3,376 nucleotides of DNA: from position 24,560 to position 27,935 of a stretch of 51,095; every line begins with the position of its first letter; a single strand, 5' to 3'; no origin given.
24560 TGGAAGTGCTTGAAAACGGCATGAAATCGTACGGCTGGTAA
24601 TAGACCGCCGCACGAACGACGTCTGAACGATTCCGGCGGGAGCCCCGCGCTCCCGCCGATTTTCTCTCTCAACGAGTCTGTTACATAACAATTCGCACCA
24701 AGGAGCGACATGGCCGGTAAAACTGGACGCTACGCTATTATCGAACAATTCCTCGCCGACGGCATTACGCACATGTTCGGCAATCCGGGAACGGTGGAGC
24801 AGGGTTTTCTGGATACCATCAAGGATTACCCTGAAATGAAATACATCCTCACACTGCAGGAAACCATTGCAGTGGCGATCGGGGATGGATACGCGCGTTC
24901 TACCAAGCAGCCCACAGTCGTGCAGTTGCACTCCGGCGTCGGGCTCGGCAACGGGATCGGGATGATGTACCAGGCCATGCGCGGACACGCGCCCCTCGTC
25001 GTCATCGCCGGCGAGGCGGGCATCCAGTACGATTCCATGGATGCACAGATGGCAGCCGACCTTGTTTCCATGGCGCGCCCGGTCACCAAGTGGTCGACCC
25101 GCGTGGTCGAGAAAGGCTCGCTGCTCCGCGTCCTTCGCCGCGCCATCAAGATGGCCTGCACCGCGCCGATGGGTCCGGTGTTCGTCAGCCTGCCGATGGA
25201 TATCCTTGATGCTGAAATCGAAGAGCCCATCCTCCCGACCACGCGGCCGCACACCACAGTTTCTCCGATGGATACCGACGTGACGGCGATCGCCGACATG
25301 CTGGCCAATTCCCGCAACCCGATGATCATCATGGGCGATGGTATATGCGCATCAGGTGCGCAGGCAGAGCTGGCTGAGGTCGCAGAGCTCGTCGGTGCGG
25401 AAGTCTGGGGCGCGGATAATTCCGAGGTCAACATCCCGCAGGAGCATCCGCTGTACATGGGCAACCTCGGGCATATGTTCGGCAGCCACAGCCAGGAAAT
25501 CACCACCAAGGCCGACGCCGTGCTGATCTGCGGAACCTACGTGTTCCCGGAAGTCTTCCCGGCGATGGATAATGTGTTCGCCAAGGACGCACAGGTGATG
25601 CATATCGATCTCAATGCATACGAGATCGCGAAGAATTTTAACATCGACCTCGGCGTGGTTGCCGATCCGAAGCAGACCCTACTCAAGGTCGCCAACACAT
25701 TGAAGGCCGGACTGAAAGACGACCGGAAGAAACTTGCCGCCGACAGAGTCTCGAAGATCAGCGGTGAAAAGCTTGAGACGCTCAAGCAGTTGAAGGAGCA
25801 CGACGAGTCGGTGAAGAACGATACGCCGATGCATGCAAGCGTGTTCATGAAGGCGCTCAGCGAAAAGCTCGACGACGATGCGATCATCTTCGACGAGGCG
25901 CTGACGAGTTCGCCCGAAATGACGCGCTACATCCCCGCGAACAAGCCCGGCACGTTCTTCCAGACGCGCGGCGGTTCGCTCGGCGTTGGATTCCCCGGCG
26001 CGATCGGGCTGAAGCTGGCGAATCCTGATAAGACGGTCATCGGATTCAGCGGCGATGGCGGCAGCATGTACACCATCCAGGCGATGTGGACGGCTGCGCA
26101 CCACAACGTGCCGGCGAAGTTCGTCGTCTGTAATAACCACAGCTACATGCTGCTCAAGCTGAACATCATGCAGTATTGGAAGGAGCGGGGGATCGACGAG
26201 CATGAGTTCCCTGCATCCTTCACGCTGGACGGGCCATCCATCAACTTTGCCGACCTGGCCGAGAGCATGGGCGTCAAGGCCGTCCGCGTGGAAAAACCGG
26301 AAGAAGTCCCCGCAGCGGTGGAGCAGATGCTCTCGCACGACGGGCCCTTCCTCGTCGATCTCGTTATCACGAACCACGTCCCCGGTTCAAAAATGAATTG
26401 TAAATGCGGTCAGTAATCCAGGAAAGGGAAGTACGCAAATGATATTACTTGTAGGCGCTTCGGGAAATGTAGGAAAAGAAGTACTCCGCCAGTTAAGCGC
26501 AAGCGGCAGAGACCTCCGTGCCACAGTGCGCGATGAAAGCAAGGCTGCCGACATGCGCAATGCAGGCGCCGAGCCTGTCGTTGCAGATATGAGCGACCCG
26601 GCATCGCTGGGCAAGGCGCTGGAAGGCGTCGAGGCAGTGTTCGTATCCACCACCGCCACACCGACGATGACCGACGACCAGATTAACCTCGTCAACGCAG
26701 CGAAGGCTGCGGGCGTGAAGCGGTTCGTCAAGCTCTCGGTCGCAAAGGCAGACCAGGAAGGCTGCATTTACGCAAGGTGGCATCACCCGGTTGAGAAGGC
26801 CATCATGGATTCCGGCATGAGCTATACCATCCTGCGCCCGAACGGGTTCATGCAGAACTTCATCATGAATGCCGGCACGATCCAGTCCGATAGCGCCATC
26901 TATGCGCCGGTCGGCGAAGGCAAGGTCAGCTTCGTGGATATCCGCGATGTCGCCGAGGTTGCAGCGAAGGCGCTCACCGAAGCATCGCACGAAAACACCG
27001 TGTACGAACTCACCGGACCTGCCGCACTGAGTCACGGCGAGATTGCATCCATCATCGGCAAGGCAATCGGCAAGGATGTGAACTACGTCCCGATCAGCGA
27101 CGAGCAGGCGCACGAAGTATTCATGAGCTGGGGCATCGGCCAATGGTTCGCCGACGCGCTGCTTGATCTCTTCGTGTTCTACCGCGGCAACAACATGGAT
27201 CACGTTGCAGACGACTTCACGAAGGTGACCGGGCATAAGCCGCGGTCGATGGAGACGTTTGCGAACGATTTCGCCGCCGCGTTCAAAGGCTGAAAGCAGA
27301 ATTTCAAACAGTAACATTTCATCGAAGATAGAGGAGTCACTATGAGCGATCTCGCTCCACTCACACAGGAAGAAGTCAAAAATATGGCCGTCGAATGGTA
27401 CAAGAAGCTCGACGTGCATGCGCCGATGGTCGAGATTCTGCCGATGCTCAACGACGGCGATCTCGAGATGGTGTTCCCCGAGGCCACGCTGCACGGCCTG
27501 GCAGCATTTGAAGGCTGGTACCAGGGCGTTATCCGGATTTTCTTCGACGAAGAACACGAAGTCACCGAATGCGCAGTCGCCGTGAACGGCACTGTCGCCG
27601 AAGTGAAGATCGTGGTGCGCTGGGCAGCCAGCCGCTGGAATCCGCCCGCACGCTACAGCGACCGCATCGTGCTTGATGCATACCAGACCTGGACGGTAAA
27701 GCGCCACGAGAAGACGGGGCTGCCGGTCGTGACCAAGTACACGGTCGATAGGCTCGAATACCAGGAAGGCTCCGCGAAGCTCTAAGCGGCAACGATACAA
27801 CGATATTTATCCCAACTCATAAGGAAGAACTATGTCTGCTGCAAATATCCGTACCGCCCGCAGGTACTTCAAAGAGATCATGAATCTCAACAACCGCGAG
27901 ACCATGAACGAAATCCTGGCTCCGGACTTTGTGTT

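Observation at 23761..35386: Twelve-kb gene set saturated with NTF2/SnoaL-fold proteins and carrying its own porin: an uncharacterised pathway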

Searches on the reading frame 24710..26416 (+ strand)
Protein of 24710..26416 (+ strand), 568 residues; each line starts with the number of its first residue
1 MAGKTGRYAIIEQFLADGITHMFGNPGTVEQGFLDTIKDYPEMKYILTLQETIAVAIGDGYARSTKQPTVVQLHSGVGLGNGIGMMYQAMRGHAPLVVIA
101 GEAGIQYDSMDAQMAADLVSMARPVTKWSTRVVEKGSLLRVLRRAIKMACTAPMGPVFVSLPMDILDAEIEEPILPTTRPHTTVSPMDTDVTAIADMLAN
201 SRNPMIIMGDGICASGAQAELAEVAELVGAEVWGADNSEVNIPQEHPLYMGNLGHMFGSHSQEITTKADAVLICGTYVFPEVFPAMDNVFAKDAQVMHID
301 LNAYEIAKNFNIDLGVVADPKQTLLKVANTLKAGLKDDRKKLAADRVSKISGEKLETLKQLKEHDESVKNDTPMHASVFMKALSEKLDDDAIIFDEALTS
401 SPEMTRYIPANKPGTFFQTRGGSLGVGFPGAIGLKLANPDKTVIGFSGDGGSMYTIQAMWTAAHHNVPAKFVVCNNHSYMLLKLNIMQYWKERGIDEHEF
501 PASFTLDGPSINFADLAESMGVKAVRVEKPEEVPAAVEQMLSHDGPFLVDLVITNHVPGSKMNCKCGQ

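Call 4: search_protein_families(library=pfam, proteins=[window:24710-26416:+], max_evalue=0.01)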
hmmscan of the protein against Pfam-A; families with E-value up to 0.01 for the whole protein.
window:24710-26416:+ (568 aa): 3 families
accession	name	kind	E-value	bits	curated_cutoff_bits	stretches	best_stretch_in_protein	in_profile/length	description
PF02775.26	TPP_enzyme_C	-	2e-34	119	21.9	1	403-550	8-150/151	Thiamine pyrophosphate enzyme, C-terminal TPP binding domain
PF00205.28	TPP_enzyme_M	-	3.2e-25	88.9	30.4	1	192-324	2-134/137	Thiamine pyrophosphate enzyme, central domain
PF02776.23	TPP_enzyme_N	-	9.7e-25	87.1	26.8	1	6-114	3-111/119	Thiamine pyrophosphate enzyme, N-terminal TPP binding domain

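Call 12: search_protein_families(library=ncbifam, proteins=[window:24710-26416:+], max_evalue=0.001)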
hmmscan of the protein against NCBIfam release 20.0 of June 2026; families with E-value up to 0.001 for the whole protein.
window:24710-26416:+ (568 aa): 59 families (the best 25 are shown)
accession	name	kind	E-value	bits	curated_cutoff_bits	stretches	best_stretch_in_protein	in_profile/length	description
NF005485.1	PRK07092.1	equivalog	3.9e-100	336.1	493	1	7-555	4-520/523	benzoylformate decarboxylase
NF005760.0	PRK07586.1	equivalog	1.9e-85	287.8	363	2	357-553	320-514/514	acetolactate synthase large subunit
TIGR00118.1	acolac_lg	equivalog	3.6e-81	273.3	538.35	1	5-557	2-538/557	biosynthetic-type acetolactate synthase large subunit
NF004919.0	PRK06276.1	equivalog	2.6e-77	260.5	866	1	6-555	3-540/582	acetolactate synthase large subunit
NF004710.0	PRK06048.1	equivalog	9.1e-74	248.9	976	1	5-555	9-539/561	acetolactate synthase large subunit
NF006203.0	PRK08327.1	equivalog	1.5e-73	248.2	456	1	7-542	12-553/571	thiamine pyrophosphate-requiring protein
NF005584.0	PRK07282.1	equivalog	2.4e-71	241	970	1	4-556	10-543/566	acetolactate synthase large subunit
NF006122.0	PRK08266.1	subfamily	3.1e-70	237.2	571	1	3-555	3-526/543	hypothetical protein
NF006052.0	PRK08199.1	subfamily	3e-67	227.2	539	1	4-555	8-539/559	thiamine pyrophosphate protein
NF009122.0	PRK12474.1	subfamily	4.2e-67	227.1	835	2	378-552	345-517/518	hypothetical protein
NF005713.0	PRK07525.1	subfamily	3.2e-66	224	620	1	5-543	7-548/592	sulfoacetaldehyde acetyltransferase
NF006524.0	PRK08978.1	equivalog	5e-65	219.8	738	1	5-555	2-526/548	acetolactate synthase 2 catalytic subunit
NF006016.1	PRK08155.1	equivalog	7.4e-65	219.4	870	1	5-554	4-533/554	acetolactate synthase large subunit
NF006581.0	PRK09107.1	equivalog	2.7e-63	214.2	974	1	5-556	12-556/595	acetolactate synthase 3 large subunit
TIGR03457.1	sulphoacet_xsc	equivalog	3.3e-63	214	676.4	1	7-543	5-543/579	sulfoacetaldehyde acetyltransferase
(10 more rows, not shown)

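Call 18: search_solved_structures(query=window:24710-26416:+, max_evalue=1e-20)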
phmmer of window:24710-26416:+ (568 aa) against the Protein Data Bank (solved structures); distinct sequences matched with E-value up to 1e-20: 121 (the best 60 are shown).
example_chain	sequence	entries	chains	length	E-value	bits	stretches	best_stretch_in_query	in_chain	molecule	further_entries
6a50_A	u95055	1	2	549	6e-71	243.4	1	15-552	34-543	benzoylformate decarboxylases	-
4mzx_A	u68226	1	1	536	1.9e-70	241.7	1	15-555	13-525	Benzoylformate decarboxlyase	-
4k9n_A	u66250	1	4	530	1.9e-70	241.7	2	15-280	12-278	Benzoylformate decarboxylase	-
4mpj_A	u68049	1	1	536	2.6e-70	241.3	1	15-555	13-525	Benzoylformate decarboxylase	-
4mpp_A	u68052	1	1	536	3e-70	241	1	15-555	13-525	Benzoylformate decarboxylase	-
4jud_X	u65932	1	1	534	3.3e-70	240.9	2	15-279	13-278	Benzoylformate decarboxylase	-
4k9p_A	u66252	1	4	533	3.8e-70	240.7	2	15-280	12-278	Benzoylformate decarboxylase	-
4k9k_A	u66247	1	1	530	4.4e-70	240.5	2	15-280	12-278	Benzoylformate decarboxylase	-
4k9m_A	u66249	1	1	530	5.2e-70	240.3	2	15-279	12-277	Benzoylformate decarboxylase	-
4k9o_A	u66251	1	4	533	6.5e-70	240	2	15-280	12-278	Benzoylformate decarboxylase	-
9v6f_A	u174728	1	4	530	8.2e-70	239.6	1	15-552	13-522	Benzoylformate decarboxylase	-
6m2z_A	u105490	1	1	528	8.6e-70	239.6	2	15-279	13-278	Benzoylformate decarboxylase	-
4juf_A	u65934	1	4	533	9.8e-70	239.4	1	15-553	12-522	Benzoylformate decarboxylase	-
4mq5_A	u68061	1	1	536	1e-69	239.3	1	15-555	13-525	Benzoylformate decarboxylase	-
5dgd_A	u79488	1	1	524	1e-69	239.3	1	15-551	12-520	Benzoylformate decarboxylase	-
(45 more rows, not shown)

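Call 49: search_solved_structures(query=window:24710-26416:+, max_evalue=1e-69, show_alignments=1)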
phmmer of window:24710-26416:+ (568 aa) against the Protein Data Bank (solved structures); distinct sequences matched with E-value up to 1e-69: 13.
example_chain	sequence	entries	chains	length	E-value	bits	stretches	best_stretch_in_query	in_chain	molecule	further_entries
6a50_A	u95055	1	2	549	6e-71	243.4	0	15-552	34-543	benzoylformate decarboxylases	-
4mzx_A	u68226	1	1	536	1.9e-70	241.7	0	15-555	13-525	Benzoylformate decarboxlyase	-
4k9n_A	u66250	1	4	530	1.9e-70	241.7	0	15-280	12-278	Benzoylformate decarboxylase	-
4mpj_A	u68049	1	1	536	2.6e-70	241.3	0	15-555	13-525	Benzoylformate decarboxylase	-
4mpp_A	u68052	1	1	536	3e-70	241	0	15-555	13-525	Benzoylformate decarboxylase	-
4jud_X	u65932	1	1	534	3.3e-70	240.9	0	15-279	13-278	Benzoylformate decarboxylase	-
4k9p_A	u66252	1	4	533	3.8e-70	240.7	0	15-280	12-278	Benzoylformate decarboxylase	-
4k9k_A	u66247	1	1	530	4.4e-70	240.5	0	15-280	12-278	Benzoylformate decarboxylase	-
4k9m_A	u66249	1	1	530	5.2e-70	240.3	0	15-279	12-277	Benzoylformate decarboxylase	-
4k9o_A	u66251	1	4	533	6.5e-70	240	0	15-280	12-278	Benzoylformate decarboxylase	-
9v6f_A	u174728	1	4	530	8.2e-70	239.6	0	15-552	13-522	Benzoylformate decarboxylase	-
6m2z_A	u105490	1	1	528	8.6e-70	239.6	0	15-279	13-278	Benzoylformate decarboxylase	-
4juf_A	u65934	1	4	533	9.8e-70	239.4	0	15-553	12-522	Benzoylformate decarboxylase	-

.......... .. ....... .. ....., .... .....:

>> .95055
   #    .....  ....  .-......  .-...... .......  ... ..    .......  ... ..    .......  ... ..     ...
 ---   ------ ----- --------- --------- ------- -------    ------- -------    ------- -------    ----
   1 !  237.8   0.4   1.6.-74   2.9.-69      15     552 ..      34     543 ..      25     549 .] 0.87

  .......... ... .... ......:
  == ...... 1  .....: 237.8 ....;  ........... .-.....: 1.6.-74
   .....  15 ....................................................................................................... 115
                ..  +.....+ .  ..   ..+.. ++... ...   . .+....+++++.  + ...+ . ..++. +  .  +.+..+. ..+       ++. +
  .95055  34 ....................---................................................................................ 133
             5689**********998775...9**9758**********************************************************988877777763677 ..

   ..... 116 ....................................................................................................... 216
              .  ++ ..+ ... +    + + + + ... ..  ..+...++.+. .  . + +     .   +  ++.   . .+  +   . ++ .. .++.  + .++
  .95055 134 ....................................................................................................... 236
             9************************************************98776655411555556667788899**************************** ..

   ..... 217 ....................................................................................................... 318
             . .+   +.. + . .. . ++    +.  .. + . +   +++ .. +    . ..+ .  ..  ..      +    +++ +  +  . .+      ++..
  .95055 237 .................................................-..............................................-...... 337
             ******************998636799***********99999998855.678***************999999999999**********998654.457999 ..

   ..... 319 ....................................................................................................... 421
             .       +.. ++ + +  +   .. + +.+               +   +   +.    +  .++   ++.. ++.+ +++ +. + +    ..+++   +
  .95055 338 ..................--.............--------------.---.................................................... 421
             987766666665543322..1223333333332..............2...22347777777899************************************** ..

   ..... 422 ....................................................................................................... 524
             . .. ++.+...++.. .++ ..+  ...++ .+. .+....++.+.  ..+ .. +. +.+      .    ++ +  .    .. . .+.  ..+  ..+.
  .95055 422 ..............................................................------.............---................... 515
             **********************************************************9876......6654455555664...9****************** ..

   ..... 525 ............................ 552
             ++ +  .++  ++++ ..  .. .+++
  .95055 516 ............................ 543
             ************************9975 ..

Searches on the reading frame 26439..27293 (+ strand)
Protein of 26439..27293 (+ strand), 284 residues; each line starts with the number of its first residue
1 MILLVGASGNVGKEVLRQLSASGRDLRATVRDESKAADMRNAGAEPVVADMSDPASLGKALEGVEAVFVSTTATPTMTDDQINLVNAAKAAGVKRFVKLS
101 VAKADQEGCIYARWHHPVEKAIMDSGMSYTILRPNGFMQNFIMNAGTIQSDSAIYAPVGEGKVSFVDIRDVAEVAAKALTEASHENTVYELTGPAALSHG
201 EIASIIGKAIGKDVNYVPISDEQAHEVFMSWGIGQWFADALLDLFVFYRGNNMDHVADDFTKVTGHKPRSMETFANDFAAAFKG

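Call 4: search_protein_families(library=pfam, proteins=[window:26439-27293:+], max_evalue=0.01)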
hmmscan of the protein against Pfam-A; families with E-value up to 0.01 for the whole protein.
window:26439-27293:+ (284 aa): 9 families
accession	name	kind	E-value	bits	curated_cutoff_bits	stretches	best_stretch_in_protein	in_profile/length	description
PF05368.20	NmrA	-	1.8e-37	130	27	1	2-263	5-287/298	NmrA-like family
PF13460.12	NAD_binding_10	-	1.2e-31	110.5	27.2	1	6-181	1-183/184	NAD(P)H-binding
PF01370.27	Epimerase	-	2.5e-10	40.6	20.9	1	2-100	1-114/240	NAD dependent epimerase/dehydratase family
PF04321.23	RmlD_sub_bind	-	1.7e-05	24.5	27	1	2-79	3-65/287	RmlD substrate binding domain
PF02254.24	TrkA_N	-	2.6e-05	25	23.8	1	5-92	4-88/116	TrkA-N domain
PF03435.24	Sacchrp_dh_NADP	-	0.00013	22.7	25.1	1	2-85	1-88/129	Saccharopine dehydrogenase NADP binding domain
PF01073.25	3Beta_HSD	-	0.0002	20.9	22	1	4-96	2-99/280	3-beta hydroxysteroid dehydrogenase/isomerase family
PF13458.12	Peripla_BP_6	-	0.00056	20.1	31.7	1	18-100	143-223/343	Periplasmic binding protein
PF02719.21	Polysacc_synt_2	-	0.0021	17.8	20.2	0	2-104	1-131/293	Polysaccharide biosynthesis protein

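Call 12: search_protein_families(library=ncbifam, proteins=[window:26439-27293:+], max_evalue=0.001)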
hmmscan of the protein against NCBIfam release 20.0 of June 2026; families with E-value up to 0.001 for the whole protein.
window:26439-27293:+ (284 aa): 19 families
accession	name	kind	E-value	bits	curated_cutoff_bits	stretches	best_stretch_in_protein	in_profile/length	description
TIGR03649.1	ergot_EASG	subfamily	1.4e-37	129.8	256.4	1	2-277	2-282/287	ergot alkaloid biosynthesis protein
TIGR03466.1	HpnA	hypoth_equivalog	5.5e-14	51.8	367.65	1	2-98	3-98/327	hopanoid-associated sugar epimerase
NF005403.0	PRK06953.1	equivalog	7e-09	35.5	254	1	2-60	4-65/222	SDR family oxidoreductase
NF052578.1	StrlDmthSdmBMthl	equivalog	4.4e-08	33.2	600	1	3-73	4-74/328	sterol demethylase protein SdmB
NF005467.0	PRK07060.1-5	equivalog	5.4e-08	32.7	360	1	2-108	12-130/245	SDR family oxidoreductase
NF058621.1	DiazavRedAvaA7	equivalog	5.8e-08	32.7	400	1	2-104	3-117/304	3-diazoavenalumate denitrifying reductase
TIGR02197.1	heptose_epim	equivalog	7.3e-07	28.6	274.6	0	159-222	210-274/316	ADP-glyceromanno-heptose 6-epimerase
NF041293.1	G6PDh_Azf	equivalog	8e-07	28.7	400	1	2-124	5-125/252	NAD-dependent glucose-6-phosphate dehydrogenase Azf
TIGR01777.1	yfcH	hypoth_equivalog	1e-06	28.6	207.35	0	2-47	1-46/292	TIGR01777 family oxidoreductase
NF042422.1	oxyalk_red_OleD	equivalog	4.3e-05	23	580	1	2-75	3-74/329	2-alkyl-3-oxoalkanoate reductase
NF004826.0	PRK06182.1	subfamily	4.7e-05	22.8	305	1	2-64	7-69/274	oxidoreductase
TIGR01746.1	Thioester-redct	subfamily_domain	4.8e-05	22.7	213.35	0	2-37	2-39/371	thioester reductase domain-containing protein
NF006565.0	PRK09072.1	equivalog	7.7e-05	22.4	238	1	2-99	8-95/265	SDR family oxidoreductase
NF050030.1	thlkprotThyD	equivalog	8.2e-05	21.9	400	0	157-219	196-258/305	thylakoid membrane protein ThyD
NF006073.0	PRK08219.1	equivalog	0.00011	22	218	1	3-69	7-74/227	SDR family oxidoreductase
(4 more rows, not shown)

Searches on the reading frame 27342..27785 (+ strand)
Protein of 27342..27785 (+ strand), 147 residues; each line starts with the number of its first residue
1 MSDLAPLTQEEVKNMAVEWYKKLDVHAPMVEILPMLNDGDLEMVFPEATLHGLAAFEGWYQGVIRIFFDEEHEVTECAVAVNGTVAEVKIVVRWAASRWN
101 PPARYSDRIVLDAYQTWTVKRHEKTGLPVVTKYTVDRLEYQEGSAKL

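Call 4: search_protein_families(library=pfam, proteins=[window:27342-27785:+], max_evalue=0.01)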
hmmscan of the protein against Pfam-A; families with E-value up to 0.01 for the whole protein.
window:27342-27785:+ (147 aa): 0 families

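Call 12: search_protein_families(library=ncbifam, proteins=[window:27342-27785:+], max_evalue=0.001)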
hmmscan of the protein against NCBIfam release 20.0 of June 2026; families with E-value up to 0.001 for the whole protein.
window:27342-27785:+ (147 aa): 0 families

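Call 46: search_protein_families(library=pfam, alignment_id=A2, max_evalue=1)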
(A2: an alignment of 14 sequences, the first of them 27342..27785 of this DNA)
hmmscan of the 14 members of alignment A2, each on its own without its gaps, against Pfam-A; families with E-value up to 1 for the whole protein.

A. member 1, window:27342-27785:+ (147 aa): 1 family
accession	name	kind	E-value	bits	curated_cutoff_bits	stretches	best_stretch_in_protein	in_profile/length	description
PF12680.13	SnoaL_2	-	0.013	16.5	27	1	40-119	23-94/102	SnoaL-like domain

B. families by the number of members that match (of 14 scanned): 10 families
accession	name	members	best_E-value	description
PF12680.13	SnoaL_2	9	0.00048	SnoaL-like domain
PF13577.12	SnoaL_4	3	9e-06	SnoaL-like domain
PF11554.13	DUF3232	1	0.017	Protein of unknown function (DUF3232)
PF20549.3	DUF6763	1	0.031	Family of unknown function (DUF6763)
PF18798.6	LPD3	1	0.084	Large polyvalent protein-associated domain 3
PF12142.13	PPO1_DWL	1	0.094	Polyphenol oxidase middle domain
PF01729.25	QRPTase_C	1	0.12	Quinolinate phosphoribosyl transferase, C-terminal domain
PF14842.11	FliG_N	1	0.13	FliG N-terminal domain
PF09447.15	Cnl2_NKP2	1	0.13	Cnl2/NKP2 family protein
PF13173.12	AAA_14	1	0.18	AAA domain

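Call 81: search_solved_structures(query=A2, max_evalue=5)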
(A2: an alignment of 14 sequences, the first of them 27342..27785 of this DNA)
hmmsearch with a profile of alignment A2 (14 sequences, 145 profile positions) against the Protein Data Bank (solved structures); distinct sequences matched with E-value up to 5: 1.
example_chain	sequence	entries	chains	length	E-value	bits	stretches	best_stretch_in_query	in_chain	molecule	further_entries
5tpj_A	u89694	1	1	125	0.018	18.1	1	4-98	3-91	denovo NTF2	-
